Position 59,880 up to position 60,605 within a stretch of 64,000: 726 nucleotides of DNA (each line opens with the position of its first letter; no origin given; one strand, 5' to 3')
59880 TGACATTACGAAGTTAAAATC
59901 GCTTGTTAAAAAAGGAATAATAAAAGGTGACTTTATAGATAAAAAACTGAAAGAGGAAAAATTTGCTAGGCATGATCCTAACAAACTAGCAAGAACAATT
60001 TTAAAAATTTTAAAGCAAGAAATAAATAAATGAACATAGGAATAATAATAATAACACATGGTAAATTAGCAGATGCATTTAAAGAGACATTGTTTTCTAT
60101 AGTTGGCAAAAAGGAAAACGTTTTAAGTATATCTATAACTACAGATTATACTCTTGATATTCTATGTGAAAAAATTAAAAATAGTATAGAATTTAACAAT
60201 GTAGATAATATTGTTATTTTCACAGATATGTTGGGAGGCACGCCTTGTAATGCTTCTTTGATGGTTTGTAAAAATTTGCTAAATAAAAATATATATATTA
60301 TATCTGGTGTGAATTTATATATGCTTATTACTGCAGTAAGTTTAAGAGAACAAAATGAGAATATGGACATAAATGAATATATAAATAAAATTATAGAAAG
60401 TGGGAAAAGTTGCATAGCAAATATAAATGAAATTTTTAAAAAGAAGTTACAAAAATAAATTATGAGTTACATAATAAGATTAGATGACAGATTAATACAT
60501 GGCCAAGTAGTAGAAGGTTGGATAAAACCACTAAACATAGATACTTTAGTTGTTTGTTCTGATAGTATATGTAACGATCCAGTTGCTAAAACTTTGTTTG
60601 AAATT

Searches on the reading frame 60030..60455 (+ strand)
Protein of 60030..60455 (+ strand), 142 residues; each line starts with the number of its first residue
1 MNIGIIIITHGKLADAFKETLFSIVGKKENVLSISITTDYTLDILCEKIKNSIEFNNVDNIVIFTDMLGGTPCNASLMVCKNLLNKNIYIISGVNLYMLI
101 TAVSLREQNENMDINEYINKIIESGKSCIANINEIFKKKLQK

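Call 11: search_protein_families(library=pfam, proteins=[window:60030-60455:+], max_evalue=0.001)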
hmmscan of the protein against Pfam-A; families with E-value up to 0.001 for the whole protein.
window:60030-60455:+ (142 aa): 1 family
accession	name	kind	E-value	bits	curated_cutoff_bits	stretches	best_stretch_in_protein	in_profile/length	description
PF03610.21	EIIA-man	-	5.2e-21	75.4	21.4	1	4-120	1-114/116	PTS system fructose IIA component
